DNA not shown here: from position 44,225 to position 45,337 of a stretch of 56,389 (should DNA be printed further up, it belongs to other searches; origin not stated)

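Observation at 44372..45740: Two-gene HipA-family module: HTH fused to a HipS-like domain plus a 271-aa HipT-like kinase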

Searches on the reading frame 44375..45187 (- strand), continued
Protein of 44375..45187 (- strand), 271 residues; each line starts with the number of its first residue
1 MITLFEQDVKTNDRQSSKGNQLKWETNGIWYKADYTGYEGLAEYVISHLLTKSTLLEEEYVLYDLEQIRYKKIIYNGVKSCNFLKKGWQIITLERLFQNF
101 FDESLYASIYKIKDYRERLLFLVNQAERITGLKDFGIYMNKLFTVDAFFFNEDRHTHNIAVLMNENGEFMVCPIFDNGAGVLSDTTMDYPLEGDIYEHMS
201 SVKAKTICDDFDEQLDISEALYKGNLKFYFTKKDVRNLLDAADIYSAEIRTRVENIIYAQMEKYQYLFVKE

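Call 52: find_homologous_proteins(query=P0367)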
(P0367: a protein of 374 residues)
Query P0367 (374 aa): 43 proteins with E <= 0.001 among 1497 candidates.
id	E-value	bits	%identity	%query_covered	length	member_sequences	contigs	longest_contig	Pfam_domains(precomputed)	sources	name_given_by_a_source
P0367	2.2e-250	848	100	100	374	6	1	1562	-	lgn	-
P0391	3.8e-241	817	96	100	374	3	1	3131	-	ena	-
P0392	2.0e-119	417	74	68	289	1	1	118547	-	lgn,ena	-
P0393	8.1e-101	356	63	67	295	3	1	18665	PF07804.19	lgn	-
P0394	1.5e-100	355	62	68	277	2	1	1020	-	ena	-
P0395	2.6e-97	344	61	68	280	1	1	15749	-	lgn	-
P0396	4.1e-97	344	64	68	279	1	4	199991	-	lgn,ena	-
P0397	1.7e-92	328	59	70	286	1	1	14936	-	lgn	-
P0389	2.3e-92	328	61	67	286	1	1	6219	-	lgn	-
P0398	6.1e-92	327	59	70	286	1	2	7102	-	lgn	-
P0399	3.0e-91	324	58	68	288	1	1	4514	-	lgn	-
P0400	4.1e-90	321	59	67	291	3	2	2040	-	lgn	-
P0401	1.1e-89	319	58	67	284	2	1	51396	-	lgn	-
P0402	2.7e-89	318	57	67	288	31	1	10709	-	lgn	-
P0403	3.4e-88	314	60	67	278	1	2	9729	-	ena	-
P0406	1.4e-85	306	56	67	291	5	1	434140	-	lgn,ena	-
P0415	7.9e-72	260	51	68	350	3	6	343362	-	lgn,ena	-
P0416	1.2e-70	257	49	68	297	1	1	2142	PF07804.19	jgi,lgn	jgi:hypothetical protein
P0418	1.1e-68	250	48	68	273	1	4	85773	-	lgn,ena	-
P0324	2.5e-62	229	44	67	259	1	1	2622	PF07804.19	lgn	-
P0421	1.7e-57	213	44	68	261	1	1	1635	PF07804.19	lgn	-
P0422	3.6e-46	176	42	67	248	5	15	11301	-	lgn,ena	-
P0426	7.2e-37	145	37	67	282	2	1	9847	-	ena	-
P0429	6.5e-15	73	35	55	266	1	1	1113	PF07804.19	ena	-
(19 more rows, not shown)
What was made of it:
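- The fusion is rare: 2 of 43 relatives in that subfamily (call 52).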

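Call 53: find_encoding_contigs(protein=P0391, flank=3000, max_places=3)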
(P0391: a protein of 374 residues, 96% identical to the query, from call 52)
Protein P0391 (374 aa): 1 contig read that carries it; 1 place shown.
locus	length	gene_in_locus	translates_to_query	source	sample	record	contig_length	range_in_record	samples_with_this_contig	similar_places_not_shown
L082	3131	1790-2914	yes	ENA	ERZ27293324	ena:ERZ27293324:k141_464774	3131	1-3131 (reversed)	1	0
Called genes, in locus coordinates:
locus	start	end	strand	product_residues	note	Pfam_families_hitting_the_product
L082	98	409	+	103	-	-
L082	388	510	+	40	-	-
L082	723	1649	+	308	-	-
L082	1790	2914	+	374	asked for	-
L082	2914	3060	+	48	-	-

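Call 54: find_encoding_contigs(protein=P0392, flank=3000, max_places=2)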
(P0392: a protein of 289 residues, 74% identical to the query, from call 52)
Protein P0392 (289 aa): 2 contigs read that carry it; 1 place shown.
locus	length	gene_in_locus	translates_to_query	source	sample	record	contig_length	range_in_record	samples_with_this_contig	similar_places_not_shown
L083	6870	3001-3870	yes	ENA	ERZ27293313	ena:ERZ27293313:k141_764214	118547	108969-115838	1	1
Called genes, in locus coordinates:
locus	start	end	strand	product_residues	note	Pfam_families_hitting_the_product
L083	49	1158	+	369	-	PF01594:AI-2E_transport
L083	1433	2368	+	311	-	PF02661:Fic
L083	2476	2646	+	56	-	-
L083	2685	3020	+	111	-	-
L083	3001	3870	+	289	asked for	-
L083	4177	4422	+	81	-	-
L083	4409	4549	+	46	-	-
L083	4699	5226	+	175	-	-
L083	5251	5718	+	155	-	-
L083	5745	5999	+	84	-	-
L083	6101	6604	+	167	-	-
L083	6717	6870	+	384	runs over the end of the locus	PF05496:RuvB_N (weak), PF05621:TniB (faint), PF00004:AAA, PF17866:AAA_lid_6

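Call 58: find_encoding_contigs(protein=P0406, flank=2500, max_places=1)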
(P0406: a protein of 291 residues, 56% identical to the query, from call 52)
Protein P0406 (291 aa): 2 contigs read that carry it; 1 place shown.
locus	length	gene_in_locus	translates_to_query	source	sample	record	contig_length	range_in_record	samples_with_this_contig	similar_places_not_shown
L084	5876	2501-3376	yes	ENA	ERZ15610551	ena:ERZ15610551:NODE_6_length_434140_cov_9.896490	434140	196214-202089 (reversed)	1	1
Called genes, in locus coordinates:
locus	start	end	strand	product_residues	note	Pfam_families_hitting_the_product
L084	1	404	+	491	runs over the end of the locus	PF09903:DUF2130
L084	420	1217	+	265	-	-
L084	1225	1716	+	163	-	-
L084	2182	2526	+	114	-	-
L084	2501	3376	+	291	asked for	-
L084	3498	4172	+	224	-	-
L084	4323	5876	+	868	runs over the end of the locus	PF05203:Hom_end_hint, PF04851:ResIII, PF00270:DEAD (faint), PF18766:SWI2_SNF2, PF00271:Helicase_C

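Call 59: find_encoding_contigs(protein=P0415, flank=2500, max_places=1)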
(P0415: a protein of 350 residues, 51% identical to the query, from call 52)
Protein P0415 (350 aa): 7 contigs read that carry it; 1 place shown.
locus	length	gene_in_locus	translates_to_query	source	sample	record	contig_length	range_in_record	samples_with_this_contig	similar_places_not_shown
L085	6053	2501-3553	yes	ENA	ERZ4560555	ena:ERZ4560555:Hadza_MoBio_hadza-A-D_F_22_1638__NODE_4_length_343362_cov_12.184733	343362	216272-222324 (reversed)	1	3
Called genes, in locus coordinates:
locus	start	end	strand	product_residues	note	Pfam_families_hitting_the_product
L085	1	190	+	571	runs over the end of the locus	PF00270:DEAD (faint), PF05970:PIF1, PF13245:AAA_19, PF13604:AAA_30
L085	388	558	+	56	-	-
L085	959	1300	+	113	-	-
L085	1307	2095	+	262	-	PF14243:R2K_3, PF18299:R2K_2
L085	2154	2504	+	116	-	-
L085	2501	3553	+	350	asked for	-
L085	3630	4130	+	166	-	-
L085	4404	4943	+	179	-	-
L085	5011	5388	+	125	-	-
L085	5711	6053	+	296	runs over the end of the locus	-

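Call 60: find_encoding_contigs(protein=P0418, flank=2500, max_places=1)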
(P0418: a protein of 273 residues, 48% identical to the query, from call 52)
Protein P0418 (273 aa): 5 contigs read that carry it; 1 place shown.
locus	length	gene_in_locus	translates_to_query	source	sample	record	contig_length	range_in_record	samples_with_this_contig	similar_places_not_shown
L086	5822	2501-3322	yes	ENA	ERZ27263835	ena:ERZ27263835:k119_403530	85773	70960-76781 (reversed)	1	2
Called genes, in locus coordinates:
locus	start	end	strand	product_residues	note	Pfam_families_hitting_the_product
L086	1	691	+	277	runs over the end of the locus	-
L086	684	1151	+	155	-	-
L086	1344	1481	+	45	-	-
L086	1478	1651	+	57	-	-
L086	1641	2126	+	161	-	PF05168:HEPN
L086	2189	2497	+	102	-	-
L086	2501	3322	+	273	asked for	-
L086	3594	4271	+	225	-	-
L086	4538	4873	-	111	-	-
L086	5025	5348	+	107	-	-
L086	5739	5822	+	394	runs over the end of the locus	-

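Call 61: find_encoding_contigs(protein=P0422, flank=2500, max_places=1)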
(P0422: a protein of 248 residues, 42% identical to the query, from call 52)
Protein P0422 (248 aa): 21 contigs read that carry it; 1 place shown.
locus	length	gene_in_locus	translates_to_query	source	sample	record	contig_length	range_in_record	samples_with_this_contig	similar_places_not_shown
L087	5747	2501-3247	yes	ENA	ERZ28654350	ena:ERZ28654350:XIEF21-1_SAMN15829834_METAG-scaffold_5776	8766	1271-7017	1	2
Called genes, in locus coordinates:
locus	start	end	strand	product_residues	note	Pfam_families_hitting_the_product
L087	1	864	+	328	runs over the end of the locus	PF00532:Peripla_BP_1 (weak), PF13407:Peripla_BP_4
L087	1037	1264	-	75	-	PF01381:HTH_3, PF13443:HTH_26, PF13560:HTH_31 (weak)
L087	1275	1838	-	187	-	-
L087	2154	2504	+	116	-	-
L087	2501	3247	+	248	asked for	-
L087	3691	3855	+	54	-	-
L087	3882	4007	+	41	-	-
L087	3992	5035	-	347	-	-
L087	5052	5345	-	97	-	PF04397:LytTR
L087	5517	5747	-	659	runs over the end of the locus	?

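Call 62: find_encoding_contigs(protein=P0426, flank=2500, max_places=1)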
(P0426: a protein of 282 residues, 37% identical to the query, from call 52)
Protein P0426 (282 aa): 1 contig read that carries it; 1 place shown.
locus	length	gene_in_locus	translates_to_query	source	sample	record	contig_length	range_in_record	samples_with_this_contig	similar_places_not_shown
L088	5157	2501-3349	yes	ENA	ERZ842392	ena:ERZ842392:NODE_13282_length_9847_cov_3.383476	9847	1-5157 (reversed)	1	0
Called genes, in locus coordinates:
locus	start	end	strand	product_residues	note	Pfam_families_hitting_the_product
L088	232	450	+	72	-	-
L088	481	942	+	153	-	-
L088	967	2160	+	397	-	-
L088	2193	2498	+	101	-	-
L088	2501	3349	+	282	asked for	-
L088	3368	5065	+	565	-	-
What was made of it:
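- Standalone X without any HTH is the commonest layout in sister clades (calls 54, 58-62).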

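Call 82: search_protein_families(library=padloc, proteins=[window:44375-45187:-, P0392, P0415], max_evalue=0.1)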
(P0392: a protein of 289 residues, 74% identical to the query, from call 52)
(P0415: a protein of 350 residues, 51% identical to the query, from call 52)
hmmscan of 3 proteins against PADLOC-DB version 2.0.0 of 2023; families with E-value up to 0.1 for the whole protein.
window:44375-45187:- (271 aa): 7 families
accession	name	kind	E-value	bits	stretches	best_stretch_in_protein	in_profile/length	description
PDLC04340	PDC-M03A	-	1.4e-07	29.3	1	80-183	80-173/280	-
PDLC04344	PDC-M03A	-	1.5e-07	29.2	1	56-181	62-192/305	-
PDLC04339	PDC-M03A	-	7.9e-07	26.7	1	95-185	100-185/293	-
PDLC04342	PDC-M03A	-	2.4e-06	25.3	1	77-180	84-193/299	-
PDLC04338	PDC-M03A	-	8.8e-05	19.6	1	139-182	259-302/428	-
PDLC04345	PDC-M03A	-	0.0066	13.7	1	142-180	151-192/302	-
PDLC04337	PDC-M03A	-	0.023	12.2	1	144-181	95-133/250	-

P0392 (289 aa): 8 families
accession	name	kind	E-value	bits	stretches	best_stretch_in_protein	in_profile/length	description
PDLC04340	PDC-M03A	-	6.7e-13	46.8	1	71-184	71-175/280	-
PDLC04344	PDC-M03A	-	1.7e-12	45.4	1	20-178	22-190/305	-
PDLC04339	PDC-M03A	-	8.8e-11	39.7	1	34-179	39-177/293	-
PDLC04342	PDC-M03A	-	2.5e-10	38.4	1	37-180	48-194/299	-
PDLC04345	PDC-M03A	-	4.5e-06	24.1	1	41-180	49-193/302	-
PDLC04338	PDC-M03A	-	9e-05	19.6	1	136-177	257-298/428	-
PDLC04341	PDC-M03A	-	0.004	14.6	0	12-160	12-171/294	-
PDLC04337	PDC-M03A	-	0.016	12.8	1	140-180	92-133/250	-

P0415 (350 aa): 6 families
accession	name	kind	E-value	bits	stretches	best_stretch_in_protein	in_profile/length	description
PDLC04340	PDC-M03A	-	3e-14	51.2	1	21-172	35-174/280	-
PDLC04344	PDC-M03A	-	8.3e-14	49.7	1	9-169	22-192/305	-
PDLC04342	PDC-M03A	-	4e-06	24.6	1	30-169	52-194/299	-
PDLC04338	PDC-M03A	-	7.4e-06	23.2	1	62-169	183-301/428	-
PDLC04345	PDC-M03A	-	1.8e-05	22.1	1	31-169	50-193/302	-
PDLC04337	PDC-M03A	-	0.035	11.6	1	118-169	81-133/250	-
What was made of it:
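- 44372..45187 (-): Gene for the 271-aa HipA/CtkA-superfamily core kinase, the putative toxin. The stop codon is included in the coordinates. PADLOC PDC-M03A 1.4e-7 (call 82).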

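Call 83: search_protein_families(library=phrogs, proteins=[window:44375-45187:-, P0392, P0415], max_evalue=0.01)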
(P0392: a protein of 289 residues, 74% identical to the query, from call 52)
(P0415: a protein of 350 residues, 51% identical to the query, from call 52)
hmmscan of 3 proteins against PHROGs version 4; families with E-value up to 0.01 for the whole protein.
window:44375-45187:- (271 aa): 1 family
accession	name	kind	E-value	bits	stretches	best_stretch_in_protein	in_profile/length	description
phrog_8728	-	unknown function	5.1e-07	30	1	121-181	136-196/307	-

P0392 (289 aa): 1 family
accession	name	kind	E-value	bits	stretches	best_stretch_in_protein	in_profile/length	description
phrog_8728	-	unknown function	2.9e-08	34.1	1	9-179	8-195/307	-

P0415 (350 aa): 3 families
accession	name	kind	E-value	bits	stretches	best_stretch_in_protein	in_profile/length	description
phrog_13427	-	unknown function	0.0021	18.9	1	148-168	12-32/72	-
phrog_2331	-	integration and excision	0.0046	16.6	1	193-286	299-389/407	transposase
phrog_800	-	head and packaging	0.005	16.5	1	158-347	69-240/511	terminase small subunit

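Call 85: search_protein_families(library=padloc, alignment_id=A3, max_evalue=0.001)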
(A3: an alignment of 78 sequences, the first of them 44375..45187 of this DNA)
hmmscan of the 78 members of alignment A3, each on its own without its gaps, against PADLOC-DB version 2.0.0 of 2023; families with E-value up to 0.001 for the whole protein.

A. member 1, window:44375-45187:- (271 aa): 5 families
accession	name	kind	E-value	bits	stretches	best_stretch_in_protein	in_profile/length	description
PDLC04340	PDC-M03A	-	1.4e-07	29.3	1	80-183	80-173/280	-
PDLC04344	PDC-M03A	-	1.5e-07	29.2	1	56-181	62-192/305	-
PDLC04339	PDC-M03A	-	7.9e-07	26.7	1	95-185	100-185/293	-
PDLC04342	PDC-M03A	-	2.4e-06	25.3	1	77-180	84-193/299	-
PDLC04338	PDC-M03A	-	8.8e-05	19.6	1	139-182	259-302/428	-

B. families by the number of members that match (of 78 scanned): 8 families
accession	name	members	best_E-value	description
PDLC04340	PDC-M03A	76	1.5e-18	-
PDLC04344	PDC-M03A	74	1.3e-13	-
PDLC04342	PDC-M03A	73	6.6e-11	-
PDLC04339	PDC-M03A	69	7.2e-13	-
PDLC04345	PDC-M03A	58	1.6e-08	-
PDLC04338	PDC-M03A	26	2.1e-09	-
PDLC04337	PDC-M03A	13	4.6e-05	-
PDLC04341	PDC-M03A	1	0.00024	-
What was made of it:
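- On PADLOC PDC-M03 (phage-defence candidate): A: 1.4e-7 for the window protein, and 76 of 78 relatives with a best of 1.5e-18 (calls 82, 85).
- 76 of 78 kinase relatives hit the phage-defence candidate PDC-M03A (call 85). Relatives hit PADLOC PDC-M03A (call 85).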

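Call 91: search_dna_similar(query=window:44375-45187:-, collection=phages, mode=protein, max_rows=15, max_evalue=0.001)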
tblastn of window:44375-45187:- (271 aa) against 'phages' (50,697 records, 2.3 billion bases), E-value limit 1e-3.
Records with a match: 5; places in all: 5; records where one place covers at least 80% of the query: 4.
Best place of each record, by identity: <60% 5.
By first word of the organism name: Bacteriophage 5.
By host as written in the record: - 5.
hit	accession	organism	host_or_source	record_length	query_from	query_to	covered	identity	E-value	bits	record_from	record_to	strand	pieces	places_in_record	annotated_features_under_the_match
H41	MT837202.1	Bacteriophage sp.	human fecal samples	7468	1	268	99%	57.2%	3e-90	297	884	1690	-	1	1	record has no annotation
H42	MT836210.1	Bacteriophage sp.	human fecal samples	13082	9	268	96%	45.0%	5e-62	216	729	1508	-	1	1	record has no annotation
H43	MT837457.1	Bacteriophage sp.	human fecal samples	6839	16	263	92%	40.8%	2e-41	157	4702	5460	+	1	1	record has no annotation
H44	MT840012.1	Bacteriophage sp.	human fecal samples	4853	11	244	86%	36.9%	3e-31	127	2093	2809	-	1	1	record has no annotation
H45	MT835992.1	Bacteriophage sp.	human fecal samples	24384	123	205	31%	36.1%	4e-8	60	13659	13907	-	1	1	record has no annotation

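Call 92: search_dna_similar(query=window:44375-45187:-, collection=plasmids, mode=protein, max_rows=15, max_evalue=0.001)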
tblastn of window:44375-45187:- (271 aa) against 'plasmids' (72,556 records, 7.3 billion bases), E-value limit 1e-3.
Records with a match: 10; places in all: 10; records where one place covers at least 80% of the query: 5.
Best place of each record, by identity: 60-80% 2; <60% 8.
By first word of the organism name: Streptococcus 4; [Eubacterium] 1; Lachnospira 1; Paenisporosarcina 1; Alkalihalophilus 1; Niallia 1; Cytobacillus 1.
By predicted mobility (MOB-suite, as given by PLSDB): non-mobilizable 9; conjugative 1.
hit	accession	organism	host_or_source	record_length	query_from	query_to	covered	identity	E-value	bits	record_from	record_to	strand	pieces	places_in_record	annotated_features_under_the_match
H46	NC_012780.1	[Eubacterium] eligens ATCC 27750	-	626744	1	268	99%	62.3%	2e-102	333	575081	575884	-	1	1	hypothetical protein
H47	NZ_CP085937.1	Lachnospira eligens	-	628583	1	268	99%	62.3%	2e-102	333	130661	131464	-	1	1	hypothetical protein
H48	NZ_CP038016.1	Paenisporosarcina antarctica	Antarctica: Sea off King George Island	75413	1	268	99%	34.1%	2e-21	100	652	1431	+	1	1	hypothetical protein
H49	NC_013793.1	Alkalihalophilus pseudofirmus OF4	-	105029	6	224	81%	38.8%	7e-25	110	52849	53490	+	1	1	hypothetical protein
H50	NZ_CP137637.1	Niallia sp. XMNu-256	-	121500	6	224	81%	36.6%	2e-22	103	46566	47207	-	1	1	hypothetical protein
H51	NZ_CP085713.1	Cytobacillus solani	single cell,soil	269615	16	224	77%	36.4%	4e-18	91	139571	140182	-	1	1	hypothetical protein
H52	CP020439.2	Streptococcus equinus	Homo sapiens,blood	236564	16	221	76%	26.0%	3e-9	65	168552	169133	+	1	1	hypothetical protein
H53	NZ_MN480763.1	Streptococcus salivarius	-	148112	16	221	76%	26.0%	3e-9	65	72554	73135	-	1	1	hypothetical protein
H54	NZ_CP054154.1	Streptococcus salivarius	Homo sapiens,single culture,oral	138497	16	218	75%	25.9%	5e-9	64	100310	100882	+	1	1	hypothetical protein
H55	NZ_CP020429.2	Streptococcus sp. FDAARGOS_192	Homo sapiens,peripheral blood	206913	16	218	75%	25.9%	5e-9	64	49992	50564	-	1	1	hypothetical protein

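Call 93: find_related_loci(query=A1, collection=viral_contigs, flank=6000)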
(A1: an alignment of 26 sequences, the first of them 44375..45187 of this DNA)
Query A1 (271 aa) in viral_contigs; peptide patterns used: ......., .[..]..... (x = any residue, [..] = any of these).
50 stretches matched a pattern; 15 encode a relative of the query (tblastn E <= 1e-3); 14 distinct loci.
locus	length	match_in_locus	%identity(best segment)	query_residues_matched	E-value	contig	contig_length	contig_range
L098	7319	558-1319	47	15-267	3e-71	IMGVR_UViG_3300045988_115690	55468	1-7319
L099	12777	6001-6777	45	15-270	2e-67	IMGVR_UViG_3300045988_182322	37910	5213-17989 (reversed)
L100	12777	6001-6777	45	15-270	2e-67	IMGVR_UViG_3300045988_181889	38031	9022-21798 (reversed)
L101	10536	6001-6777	45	15-270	2e-67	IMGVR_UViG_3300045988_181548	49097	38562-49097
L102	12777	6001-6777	45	15-270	3e-67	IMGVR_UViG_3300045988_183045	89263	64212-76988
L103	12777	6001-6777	44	15-270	9e-67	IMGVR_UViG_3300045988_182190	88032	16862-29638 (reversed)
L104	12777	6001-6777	44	15-270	1e-66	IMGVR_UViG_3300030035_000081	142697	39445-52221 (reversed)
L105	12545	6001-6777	44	15-270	6e-67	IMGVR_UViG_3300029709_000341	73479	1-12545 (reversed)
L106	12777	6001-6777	44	15-270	2e-66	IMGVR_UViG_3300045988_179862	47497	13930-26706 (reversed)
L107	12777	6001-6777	44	15-270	2e-66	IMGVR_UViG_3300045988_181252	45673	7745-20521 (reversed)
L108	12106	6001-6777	44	15-270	2e-66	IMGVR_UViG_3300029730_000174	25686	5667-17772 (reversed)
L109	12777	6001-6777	43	15-270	8e-66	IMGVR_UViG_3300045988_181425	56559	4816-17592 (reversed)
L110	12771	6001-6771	45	13-270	3e-61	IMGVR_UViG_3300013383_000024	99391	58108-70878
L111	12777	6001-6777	44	15-270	7e-66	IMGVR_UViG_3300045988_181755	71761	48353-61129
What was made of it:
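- Relatives occur on plasmids and phage contigs (calls 91-93).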

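Call 94: get_annotated_region(hit=H46, flank=3000)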
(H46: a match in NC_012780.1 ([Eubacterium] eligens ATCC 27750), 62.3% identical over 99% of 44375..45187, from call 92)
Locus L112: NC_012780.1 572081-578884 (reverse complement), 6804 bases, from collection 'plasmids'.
description: [Eubacterium] eligens ATCC 27750 plasmid unnamed, complete sequence
organism: [Eubacterium] eligens ATCC 27750 (NCBI taxid 515620)
taxonomy: Bacteria; Bacillota; Clostridia; Lachnospirales; Lachnospiraceae; Lachnospira; Lachnospira eligens; [Eubacterium] eligens ATCC 27750
host: -; source: -; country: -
typing (MOB-suite, as given by PLSDB): non-mobilizable; replicon rep_cluster_238
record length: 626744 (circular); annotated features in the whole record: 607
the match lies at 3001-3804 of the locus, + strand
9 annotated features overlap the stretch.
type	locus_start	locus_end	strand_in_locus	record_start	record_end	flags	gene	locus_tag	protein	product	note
CDS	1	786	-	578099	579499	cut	-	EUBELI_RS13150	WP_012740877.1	MATE family efflux transporter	GO:0006855 - xenobiotic transmembrane transport [Evidence IEA]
CDS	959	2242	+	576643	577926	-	-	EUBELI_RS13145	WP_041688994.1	O-acetylhomoserine aminocarboxypropyltransferase/cysteine synthase family protein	-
CDS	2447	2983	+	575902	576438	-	-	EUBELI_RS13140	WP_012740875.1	helix-turn-helix domain-containing protein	-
CDS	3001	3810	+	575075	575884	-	-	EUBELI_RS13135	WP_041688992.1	hypothetical protein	-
CDS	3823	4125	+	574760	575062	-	-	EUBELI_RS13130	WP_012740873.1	Dabb family protein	-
CDS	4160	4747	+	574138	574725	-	-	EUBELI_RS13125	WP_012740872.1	HD domain-containing protein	-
CDS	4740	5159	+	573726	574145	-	-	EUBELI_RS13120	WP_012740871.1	hypothetical protein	-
CDS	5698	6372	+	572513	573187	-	-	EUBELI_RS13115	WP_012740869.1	PBECR4 domain-containing protein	-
CDS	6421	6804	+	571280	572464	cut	-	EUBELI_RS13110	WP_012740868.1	aminotransferase class I/II-fold pyridoxal phosphate-dependent enzyme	GO:0009058 - biosynthetic process [Evidence IEA]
